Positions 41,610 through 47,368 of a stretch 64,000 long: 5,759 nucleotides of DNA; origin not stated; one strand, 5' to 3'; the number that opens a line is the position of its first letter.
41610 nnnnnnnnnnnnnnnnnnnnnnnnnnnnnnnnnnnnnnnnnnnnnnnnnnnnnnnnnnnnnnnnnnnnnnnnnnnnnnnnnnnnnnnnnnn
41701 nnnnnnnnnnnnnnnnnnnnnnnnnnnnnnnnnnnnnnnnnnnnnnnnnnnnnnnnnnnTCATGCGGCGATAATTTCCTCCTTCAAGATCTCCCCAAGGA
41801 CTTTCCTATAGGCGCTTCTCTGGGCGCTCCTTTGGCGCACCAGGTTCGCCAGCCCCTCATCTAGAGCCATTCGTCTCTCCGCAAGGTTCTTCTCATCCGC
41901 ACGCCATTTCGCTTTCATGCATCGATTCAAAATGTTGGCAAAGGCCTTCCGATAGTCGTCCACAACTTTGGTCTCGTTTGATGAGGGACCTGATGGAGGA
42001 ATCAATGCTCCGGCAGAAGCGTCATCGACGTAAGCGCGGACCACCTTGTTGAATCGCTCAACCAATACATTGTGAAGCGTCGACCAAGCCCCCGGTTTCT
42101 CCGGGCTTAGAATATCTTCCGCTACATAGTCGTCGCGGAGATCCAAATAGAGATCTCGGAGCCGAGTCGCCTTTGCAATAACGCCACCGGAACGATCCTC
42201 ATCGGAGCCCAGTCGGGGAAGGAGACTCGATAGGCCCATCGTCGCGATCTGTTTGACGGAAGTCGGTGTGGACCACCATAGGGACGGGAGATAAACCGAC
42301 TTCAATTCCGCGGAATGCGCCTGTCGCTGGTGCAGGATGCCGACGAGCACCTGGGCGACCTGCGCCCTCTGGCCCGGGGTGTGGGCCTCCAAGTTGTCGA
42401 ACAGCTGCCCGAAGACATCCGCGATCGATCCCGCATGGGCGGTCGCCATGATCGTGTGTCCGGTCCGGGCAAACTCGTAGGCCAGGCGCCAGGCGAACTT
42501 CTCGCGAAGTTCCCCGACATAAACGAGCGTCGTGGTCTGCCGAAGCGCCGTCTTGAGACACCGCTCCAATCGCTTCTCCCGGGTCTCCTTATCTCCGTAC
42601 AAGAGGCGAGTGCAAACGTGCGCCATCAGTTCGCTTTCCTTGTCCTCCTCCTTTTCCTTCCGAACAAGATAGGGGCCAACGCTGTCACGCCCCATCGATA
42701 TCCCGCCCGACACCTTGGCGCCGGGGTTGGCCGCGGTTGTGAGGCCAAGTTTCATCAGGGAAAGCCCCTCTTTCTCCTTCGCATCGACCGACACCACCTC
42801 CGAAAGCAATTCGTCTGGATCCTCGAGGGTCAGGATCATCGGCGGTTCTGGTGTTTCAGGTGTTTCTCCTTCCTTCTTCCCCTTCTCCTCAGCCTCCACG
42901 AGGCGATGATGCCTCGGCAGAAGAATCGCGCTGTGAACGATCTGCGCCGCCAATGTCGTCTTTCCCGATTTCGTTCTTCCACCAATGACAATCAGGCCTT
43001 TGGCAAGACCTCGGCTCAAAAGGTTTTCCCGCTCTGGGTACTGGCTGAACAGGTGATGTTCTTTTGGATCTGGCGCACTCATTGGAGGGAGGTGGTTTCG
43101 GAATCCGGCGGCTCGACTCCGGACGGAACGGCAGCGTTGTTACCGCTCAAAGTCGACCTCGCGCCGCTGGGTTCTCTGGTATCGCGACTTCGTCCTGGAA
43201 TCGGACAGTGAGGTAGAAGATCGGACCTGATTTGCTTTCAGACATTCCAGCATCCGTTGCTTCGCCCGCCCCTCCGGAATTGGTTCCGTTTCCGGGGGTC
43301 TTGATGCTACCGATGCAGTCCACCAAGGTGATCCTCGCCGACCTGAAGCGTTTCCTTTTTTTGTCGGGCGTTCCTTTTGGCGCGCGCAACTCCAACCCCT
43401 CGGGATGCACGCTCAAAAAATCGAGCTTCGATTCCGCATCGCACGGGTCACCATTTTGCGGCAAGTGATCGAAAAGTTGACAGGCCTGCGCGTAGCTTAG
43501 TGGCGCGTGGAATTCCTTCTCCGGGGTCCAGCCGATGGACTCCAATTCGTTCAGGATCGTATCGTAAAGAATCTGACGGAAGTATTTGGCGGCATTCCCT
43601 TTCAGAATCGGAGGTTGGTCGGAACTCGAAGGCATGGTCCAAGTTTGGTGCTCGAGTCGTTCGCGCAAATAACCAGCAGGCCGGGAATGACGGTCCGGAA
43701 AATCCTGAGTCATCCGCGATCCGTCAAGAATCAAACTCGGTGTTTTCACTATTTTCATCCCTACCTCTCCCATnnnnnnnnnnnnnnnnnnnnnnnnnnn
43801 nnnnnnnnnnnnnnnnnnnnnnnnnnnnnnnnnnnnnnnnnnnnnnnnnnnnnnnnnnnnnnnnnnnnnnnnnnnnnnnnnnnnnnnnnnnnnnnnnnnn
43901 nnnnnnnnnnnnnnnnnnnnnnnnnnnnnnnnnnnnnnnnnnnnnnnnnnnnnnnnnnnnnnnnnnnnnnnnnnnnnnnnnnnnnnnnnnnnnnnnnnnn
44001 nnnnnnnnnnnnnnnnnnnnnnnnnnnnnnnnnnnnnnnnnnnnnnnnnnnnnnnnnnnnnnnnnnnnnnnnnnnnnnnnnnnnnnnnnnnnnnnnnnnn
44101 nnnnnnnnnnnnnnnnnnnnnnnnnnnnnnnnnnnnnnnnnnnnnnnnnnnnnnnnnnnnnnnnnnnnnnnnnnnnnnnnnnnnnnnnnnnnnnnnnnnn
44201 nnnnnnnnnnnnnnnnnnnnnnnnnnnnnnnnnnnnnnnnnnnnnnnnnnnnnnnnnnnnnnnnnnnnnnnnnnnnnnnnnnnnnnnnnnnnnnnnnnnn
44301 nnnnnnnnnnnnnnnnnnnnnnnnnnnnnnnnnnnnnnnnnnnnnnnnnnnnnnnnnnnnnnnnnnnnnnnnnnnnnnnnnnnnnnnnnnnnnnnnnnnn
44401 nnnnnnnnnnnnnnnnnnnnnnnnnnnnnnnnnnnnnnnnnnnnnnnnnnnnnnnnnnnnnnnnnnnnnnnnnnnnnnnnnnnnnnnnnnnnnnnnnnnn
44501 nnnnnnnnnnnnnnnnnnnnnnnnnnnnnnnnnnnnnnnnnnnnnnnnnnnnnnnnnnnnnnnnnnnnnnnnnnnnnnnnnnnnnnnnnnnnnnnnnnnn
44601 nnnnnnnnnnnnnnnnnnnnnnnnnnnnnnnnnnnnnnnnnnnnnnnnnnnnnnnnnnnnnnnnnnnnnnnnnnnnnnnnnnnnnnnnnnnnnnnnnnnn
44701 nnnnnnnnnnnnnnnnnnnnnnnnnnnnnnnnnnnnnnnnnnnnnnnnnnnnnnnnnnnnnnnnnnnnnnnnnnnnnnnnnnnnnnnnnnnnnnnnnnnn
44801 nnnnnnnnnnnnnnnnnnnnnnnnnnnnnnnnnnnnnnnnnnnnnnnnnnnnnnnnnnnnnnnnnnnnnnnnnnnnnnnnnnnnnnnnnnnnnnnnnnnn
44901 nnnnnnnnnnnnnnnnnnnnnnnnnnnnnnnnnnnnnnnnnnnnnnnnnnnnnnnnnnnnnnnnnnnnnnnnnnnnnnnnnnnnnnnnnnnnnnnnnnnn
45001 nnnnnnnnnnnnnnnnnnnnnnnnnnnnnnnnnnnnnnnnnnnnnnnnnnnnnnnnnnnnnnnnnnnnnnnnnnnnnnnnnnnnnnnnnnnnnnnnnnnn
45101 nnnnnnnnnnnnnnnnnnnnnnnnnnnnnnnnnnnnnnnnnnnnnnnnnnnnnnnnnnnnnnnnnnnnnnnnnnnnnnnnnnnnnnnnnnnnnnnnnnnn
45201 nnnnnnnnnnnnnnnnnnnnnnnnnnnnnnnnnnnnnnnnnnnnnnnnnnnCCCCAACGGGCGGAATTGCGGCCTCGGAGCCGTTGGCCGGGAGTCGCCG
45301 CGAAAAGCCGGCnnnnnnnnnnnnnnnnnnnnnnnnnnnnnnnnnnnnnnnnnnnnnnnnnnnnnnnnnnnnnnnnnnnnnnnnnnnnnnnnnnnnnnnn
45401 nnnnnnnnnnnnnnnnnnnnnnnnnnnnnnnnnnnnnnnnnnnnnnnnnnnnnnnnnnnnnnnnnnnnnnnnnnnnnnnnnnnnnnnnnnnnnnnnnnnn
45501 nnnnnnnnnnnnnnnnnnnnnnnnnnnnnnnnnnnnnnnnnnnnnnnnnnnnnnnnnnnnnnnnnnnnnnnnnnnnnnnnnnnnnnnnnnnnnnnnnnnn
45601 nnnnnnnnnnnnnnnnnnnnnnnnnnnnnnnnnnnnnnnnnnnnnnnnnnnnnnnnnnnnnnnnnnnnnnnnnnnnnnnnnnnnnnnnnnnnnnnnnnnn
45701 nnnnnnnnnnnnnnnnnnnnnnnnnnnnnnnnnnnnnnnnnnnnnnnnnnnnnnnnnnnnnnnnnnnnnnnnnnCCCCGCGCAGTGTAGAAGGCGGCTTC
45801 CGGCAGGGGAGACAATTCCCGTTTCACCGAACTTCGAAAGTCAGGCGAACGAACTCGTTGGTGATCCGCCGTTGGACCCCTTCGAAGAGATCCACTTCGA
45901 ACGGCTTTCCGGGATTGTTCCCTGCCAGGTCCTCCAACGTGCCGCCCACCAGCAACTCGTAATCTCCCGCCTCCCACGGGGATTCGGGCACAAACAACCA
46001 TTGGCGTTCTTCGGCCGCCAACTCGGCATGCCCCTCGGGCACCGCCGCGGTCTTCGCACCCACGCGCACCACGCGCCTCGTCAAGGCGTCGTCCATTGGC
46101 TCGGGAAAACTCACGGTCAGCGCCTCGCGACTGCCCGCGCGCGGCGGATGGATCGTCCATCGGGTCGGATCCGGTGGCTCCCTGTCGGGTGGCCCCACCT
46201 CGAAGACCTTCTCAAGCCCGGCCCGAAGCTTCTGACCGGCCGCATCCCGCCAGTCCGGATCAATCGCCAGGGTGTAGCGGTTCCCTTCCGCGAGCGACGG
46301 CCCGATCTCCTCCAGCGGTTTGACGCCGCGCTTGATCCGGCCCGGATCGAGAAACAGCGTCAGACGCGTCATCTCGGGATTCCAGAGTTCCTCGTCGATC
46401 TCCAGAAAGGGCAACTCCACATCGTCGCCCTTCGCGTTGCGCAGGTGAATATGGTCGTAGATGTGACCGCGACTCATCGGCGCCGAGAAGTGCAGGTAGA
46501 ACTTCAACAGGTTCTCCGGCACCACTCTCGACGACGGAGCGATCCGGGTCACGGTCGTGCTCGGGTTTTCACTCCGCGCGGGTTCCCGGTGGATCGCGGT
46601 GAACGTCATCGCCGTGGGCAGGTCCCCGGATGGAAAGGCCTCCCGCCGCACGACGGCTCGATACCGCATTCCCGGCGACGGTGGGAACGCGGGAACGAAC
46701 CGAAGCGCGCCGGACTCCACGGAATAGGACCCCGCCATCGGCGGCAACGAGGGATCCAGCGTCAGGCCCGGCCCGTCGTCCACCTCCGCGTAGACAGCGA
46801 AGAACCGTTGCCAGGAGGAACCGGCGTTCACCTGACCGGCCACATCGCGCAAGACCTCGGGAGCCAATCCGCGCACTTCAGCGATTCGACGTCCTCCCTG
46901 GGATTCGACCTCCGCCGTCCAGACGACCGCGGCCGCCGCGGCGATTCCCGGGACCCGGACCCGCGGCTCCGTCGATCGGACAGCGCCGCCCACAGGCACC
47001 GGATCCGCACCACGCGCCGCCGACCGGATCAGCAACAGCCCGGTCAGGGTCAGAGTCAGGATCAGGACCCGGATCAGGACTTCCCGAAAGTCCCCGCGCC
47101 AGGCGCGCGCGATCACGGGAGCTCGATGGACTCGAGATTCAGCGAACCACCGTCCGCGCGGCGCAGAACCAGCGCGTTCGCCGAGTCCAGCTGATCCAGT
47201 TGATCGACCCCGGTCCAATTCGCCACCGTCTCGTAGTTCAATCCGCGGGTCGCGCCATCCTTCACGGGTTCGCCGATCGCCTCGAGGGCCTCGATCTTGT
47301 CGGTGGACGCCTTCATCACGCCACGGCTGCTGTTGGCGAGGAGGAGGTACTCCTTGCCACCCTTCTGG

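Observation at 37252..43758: Low-GC three-gene island: orphan protein + divergent PilT/VirB11-type ATPase + giant double-KaiC ATPase; candidate undescribed NTPase system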

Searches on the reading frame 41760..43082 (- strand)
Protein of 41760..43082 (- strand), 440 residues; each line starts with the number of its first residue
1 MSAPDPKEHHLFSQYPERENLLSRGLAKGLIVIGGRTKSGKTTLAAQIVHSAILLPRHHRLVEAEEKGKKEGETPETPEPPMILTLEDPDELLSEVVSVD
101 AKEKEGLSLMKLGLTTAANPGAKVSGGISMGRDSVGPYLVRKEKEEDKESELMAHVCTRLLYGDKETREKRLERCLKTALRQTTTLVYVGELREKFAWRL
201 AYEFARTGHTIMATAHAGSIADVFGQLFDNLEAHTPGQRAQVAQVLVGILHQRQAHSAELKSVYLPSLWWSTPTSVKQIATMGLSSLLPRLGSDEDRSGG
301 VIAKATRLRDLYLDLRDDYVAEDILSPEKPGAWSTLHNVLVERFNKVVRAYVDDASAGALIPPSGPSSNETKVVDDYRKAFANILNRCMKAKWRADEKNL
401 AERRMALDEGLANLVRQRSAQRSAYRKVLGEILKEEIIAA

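Call 6: search_protein_families(library=pfam, proteins=[window:41760-43082:-], max_evalue=1)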
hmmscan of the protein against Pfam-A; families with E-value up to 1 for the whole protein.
window:41760-43082:- (440 aa): 7 families
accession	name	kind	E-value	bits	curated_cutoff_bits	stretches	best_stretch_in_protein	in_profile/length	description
PF00437.27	T2SSE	-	8.6e-10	38.2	24.9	1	168-253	196-276/370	Type II/IV secretion system protein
PF00931.28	NB-ARC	-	0.0017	18.1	23.5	1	23-57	13-47/248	NB-ARC domain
PF13481.12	AAA_25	-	0.0036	17.4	27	1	9-52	13-57/195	AAA domain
PF03796.21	DnaB_C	-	0.025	14.4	27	1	24-54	14-45/255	DnaB-like helicase C terminal domain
PF20720.3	nSTAND3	-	0.065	13.4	27.2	1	28-54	17-43/155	Novel STAND NTPase 3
PF13401.12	AAA_22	-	0.29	11.9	27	0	28-51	5-28/130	AAA domain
PF13476.12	AAA_23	-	0.3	12.1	27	1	27-45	18-36/201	AAA domain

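Call 7: search_protein_families(library=padloc, proteins=[window:41760-43082:-], max_evalue=1)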
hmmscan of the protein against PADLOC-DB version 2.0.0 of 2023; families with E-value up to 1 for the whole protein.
window:41760-43082:- (440 aa): 1 family
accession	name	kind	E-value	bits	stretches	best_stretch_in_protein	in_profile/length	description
PDLC04140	mad8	-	7.1e-05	20.5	1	28-198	26-129/314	mads_8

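Call 8: search_protein_families(library=ncbifam, proteins=[window:41760-43082:-], max_evalue=1)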
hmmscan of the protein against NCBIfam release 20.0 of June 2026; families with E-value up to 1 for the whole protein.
window:41760-43082:- (440 aa): 16 families
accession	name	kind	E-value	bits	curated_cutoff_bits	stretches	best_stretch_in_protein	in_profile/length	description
TIGR01420.1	pilT_fam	subfamily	6.1e-16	58.6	319.1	2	172-274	184-288/343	PilT/PilU family type 4a pilus ATPase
NF041000.1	ATPase_ComGA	equivalog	1.4e-12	47.2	300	2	172-253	187-263/267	competence type IV pilus ATPase ComGA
TIGR02788.1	VirB11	equivalog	3.5e-10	39.4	249.95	2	146-234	179-269/308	P-type DNA transfer ATPase VirB11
NF058587.1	archaellum_moto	equivalog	1.4e-07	30.7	550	1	171-224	338-390/527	archaellum flagellar ATPase motor FlaI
TIGR02525.1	plasmid_TraJ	equivalog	2.3e-07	30.1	368.3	2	174-250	216-289/372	plasmid transfer ATPase TraJ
TIGR02524.1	dot_icm_DotB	equivalog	1.4e-06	27.8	463.3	1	175-261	204-291/358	Dot/Icm type IV secretion system ATPase DotB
NF007755.0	PRK10436.1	equivalog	2.6e-06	26.4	617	1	172-227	277-332/465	type II secretion system protein GspE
TIGR02533.1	type_II_gspE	equivalog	8.2e-06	24.7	630.25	1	174-229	303-358/486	type II secretion system ATPase GspE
TIGR02538.1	type_IV_pilB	equivalog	0.00012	20.8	675.65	1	175-227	377-429/564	type IV-A pilus assembly ATPase PilB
NF010425.0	PRK13851.1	equivalog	0.00014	20.8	461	1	158-237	209-290/344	type IV secretion system protein VirB11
TIGR02782.1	TrbB_P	equivalog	0.0002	20.7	304.55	1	26-62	134-170/303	P-type conjugative transfer ATPase TrbB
NF010469.0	PRK13894.1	subfamily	0.0005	19.5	508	1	28-68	150-189/320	conjugal transfer ATPase TrbB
TIGR03600.1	phage_DnaB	exception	0.00079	18.5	498.65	1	22-51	188-217/421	phage replicative helicase, DnaB family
NF010407.0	PRK13833.1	subfamily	0.00081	18.9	499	1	31-66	147-182/323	conjugal transfer protein TrbB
NF053534.1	T4PilAsmATPsTfpB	equivalog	0.00099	17.6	850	1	175-228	397-450/584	type IV pilus assembly ATPase TfpB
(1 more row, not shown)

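Call 11: search_solved_structures(query=window:41760-43082:-, max_evalue=1)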
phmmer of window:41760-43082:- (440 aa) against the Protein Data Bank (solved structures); distinct sequences matched with E-value up to 1: 30.
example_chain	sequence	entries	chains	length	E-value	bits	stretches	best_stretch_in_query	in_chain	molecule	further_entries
6ojx_A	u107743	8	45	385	1.6e-09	40.7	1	169-253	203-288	Twitching motility pilus retraction ATPase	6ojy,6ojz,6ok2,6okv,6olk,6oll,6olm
5zfq_A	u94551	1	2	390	3.2e-09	39.7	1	170-253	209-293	Twitching motility pilus retraction protein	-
5fl3_A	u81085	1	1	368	3.8e-07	32.9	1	176-259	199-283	PILI RETRACTION PROTEIN PILT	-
6gef_A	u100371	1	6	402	7.6e-07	31.9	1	177-234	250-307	Type IV secretion system protein DotB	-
3jvu_A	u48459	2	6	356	1.3e-06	31.1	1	156-248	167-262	Twitching mobility protein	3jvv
2eyu_A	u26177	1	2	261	4.5e-06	29.4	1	170-253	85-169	twitching motility protein PilT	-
10my_A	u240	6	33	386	6.3e-06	28.9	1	171-221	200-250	PilT/PilU family type 4a pilus ATPase | Twitching motility protein PilT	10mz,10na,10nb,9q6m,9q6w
2gsz_A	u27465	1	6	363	1.2e-05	27.9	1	170-253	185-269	twitching motility protein PilT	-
2ewv_A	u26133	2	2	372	1.3e-05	27.9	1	170-253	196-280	twitching motility protein PilT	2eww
4ii7_A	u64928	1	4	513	3.7e-05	26.4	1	172-226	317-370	FlaI ATPase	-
5it5_F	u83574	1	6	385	4.1e-05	26.2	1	173-254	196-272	ATP binding motif-containing protein PilF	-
5oiu_A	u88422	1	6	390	4.1e-05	26.2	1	173-254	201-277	Type IV pilus assembly protein PilF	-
6ejf_A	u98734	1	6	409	4.5e-05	26.1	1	173-254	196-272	Type IV pilus assembly protein PilF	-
6geb_A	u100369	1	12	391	0.00012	24.6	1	176-232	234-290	DotB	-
6f8l_G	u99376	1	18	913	0.00014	24.5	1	173-254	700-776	Type IV pilus assembly protein PilF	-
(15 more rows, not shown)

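Call 34: find_homologous_proteins(query=window:41760-43082:-)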
Query window:41760-43082:- (440 aa): 1 proteins with E <= 0.001 among 8000 candidates.
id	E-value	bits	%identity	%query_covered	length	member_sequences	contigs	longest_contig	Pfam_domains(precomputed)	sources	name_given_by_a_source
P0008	4.0e-288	973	100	100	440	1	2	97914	PF00437.27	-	-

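Call 36: find_encoding_contigs(protein=P0008, flank=10000, max_places=4)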
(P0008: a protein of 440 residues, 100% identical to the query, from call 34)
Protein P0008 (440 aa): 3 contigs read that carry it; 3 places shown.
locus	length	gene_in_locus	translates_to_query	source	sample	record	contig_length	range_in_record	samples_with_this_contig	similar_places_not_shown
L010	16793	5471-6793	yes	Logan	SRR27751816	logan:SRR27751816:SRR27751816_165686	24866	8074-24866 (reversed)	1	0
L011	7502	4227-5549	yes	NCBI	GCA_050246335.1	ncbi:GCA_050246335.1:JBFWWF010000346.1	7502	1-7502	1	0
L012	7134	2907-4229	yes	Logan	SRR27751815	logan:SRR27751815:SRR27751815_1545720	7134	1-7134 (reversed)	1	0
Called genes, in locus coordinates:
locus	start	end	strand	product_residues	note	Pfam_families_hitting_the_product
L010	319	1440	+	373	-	-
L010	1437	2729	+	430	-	PF13205:Big_5 (faint)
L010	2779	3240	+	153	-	PF02082:Rrf2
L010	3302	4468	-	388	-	PF02922:CBM_48 (weak), PF00756:Esterase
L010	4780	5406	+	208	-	-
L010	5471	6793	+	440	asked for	PF00437:T2SSE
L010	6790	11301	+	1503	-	PF06745:ATPase (faint), PF13191:AAA_16 (faint)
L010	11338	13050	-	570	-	PF12831:FAD_oxidored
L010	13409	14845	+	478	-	-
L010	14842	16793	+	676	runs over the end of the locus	PF25175:Beta-prop_WDR5, PF23381:Beta-prop_IFT122_1st, PF25174:Beta-prop_THOC3, PF23414:Beta-prop_EML_2, PF25391:WD40_Gbeta, PF23381:Beta-prop_IFT122_1st, PF24814:WD40_Prp19, PF25173:Beta-prop_WDR3_1st, +19 more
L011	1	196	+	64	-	?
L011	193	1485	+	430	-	PF13205:Big_5 (faint)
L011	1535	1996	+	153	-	PF02082:Rrf2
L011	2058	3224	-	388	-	PF02922:CBM_48 (weak), PF00756:Esterase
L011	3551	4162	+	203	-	-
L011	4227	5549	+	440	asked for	PF00437:T2SSE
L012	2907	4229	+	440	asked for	PF00437:T2SSE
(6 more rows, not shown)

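Call 55: search_protein_families(library=phrogs, proteins=[window:41760-43082:-], max_evalue=0.1)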
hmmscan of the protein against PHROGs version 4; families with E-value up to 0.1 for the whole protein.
window:41760-43082:- (440 aa): 4 families
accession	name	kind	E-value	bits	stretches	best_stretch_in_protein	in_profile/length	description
phrog_19065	-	unknown function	8.4e-06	25.7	1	158-233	284-360/522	-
phrog_239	-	DNA, RNA and nucleotide metabolism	5.3e-05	23.3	1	7-93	337-402/801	DNA primase/helicase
phrog_19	-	DNA, RNA and nucleotide metabolism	6.9e-05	22.9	1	24-87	348-390/621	DnaB-like replicative helicase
phrog_26606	-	unknown function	8.3e-05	22.8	1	174-229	191-246/323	-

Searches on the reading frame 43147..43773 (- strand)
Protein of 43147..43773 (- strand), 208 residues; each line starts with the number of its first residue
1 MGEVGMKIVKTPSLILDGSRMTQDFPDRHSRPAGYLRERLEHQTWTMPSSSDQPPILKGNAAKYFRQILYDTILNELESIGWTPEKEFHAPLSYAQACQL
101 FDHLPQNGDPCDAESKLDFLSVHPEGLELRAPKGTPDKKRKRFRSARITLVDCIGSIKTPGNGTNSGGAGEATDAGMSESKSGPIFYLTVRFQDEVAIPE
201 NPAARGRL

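Call 6: search_protein_families(library=pfam, proteins=[window:43147-43773:-], max_evalue=1)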
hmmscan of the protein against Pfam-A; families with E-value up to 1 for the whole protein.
window:43147-43773:- (208 aa): 0 families

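Call 7: search_protein_families(library=padloc, proteins=[window:43147-43773:-], max_evalue=1)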
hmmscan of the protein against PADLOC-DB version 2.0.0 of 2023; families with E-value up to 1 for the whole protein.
window:43147-43773:- (208 aa): 0 families

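Call 8: search_protein_families(library=ncbifam, proteins=[window:43147-43773:-], max_evalue=1)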
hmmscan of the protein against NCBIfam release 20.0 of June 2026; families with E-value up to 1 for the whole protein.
window:43147-43773:- (208 aa): 0 families

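Call 55: search_protein_families(library=phrogs, proteins=[window:43147-43758:-], max_evalue=0.1)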
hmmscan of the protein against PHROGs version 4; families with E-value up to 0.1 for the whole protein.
window:43147-43758:- (203 aa): 0 families

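Call 86: search_solved_structures(query=window:43147-43758:-, max_evalue=10)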
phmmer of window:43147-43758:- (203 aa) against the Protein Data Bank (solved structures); distinct sequences matched with E-value up to 10: 0.

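Call 112: list_cluster_members(proteins=[window:43147-43758:-, window:37252-41763:-, window:35503-37215:+, window:44085-45251:+, window:10811-12847:+, window:15483-17387:-, window:17426-19402:-, window:57368-59374:-])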
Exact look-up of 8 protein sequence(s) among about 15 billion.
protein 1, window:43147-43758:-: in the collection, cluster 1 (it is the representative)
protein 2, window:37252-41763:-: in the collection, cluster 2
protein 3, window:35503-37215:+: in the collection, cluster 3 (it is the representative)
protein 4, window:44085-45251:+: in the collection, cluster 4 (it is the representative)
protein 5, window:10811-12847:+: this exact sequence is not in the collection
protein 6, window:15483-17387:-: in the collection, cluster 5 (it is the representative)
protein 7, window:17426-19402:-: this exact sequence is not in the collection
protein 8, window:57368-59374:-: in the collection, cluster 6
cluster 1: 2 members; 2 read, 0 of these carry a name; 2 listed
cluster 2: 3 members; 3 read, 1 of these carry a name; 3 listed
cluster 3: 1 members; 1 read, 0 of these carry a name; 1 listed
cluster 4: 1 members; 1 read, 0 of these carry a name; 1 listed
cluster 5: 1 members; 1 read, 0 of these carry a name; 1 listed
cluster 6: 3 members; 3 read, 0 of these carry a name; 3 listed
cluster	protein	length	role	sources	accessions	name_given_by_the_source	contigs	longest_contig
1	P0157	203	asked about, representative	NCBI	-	-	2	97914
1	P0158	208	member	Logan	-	-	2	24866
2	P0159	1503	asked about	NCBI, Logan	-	-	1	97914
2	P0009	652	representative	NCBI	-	-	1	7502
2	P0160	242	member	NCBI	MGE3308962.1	MAG: hypothetical protein AB7O66_03260, partial [Limisphaerales bacterium]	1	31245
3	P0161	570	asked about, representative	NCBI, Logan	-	-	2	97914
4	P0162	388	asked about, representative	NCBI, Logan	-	-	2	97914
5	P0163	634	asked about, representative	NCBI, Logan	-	-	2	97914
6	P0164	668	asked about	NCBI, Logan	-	-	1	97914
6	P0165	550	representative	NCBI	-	-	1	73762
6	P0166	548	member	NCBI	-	-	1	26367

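Call 113: find_encoding_contigs(protein=P0160, flank=10000, max_places=3)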
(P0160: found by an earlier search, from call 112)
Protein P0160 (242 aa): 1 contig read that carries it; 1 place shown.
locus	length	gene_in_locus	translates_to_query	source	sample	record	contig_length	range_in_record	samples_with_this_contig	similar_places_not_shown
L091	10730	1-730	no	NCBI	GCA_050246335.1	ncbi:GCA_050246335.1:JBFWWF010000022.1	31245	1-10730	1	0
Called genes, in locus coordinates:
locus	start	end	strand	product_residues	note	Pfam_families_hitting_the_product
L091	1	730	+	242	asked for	?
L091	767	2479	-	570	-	PF12831:FAD_oxidored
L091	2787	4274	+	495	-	-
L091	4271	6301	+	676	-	PF25175:Beta-prop_WDR5, PF23381:Beta-prop_IFT122_1st, PF25174:Beta-prop_THOC3, PF23414:Beta-prop_EML_2, PF25391:WD40_Gbeta, PF23381:Beta-prop_IFT122_1st, PF24814:WD40_Prp19, PF25173:Beta-prop_WDR3_1st, +19 more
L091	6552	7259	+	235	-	-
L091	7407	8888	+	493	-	PF07396:Porin_O_P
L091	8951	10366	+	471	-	-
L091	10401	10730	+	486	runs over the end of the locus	PF01171:ATP_bind_3, PF11734:TilS_C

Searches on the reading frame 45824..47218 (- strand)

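Call 22: search_protein_families(library=pfam, proteins=[window:45824-47218:-], max_evalue=0.001)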
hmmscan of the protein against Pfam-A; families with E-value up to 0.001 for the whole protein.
window:45824-47218:- (464 aa): 1 family
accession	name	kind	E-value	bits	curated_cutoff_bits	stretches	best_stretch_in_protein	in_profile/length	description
PF13205.12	Big_5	-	1.3e-05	26.3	23.6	0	365-438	23-97/105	Bacterial Ig-like domain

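Call 99: search_protein_families(library=padloc, proteins=[window:45824-47116:-], max_evalue=0.001)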
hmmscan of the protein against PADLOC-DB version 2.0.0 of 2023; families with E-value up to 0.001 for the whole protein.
window:45824-47116:- (430 aa): 0 families
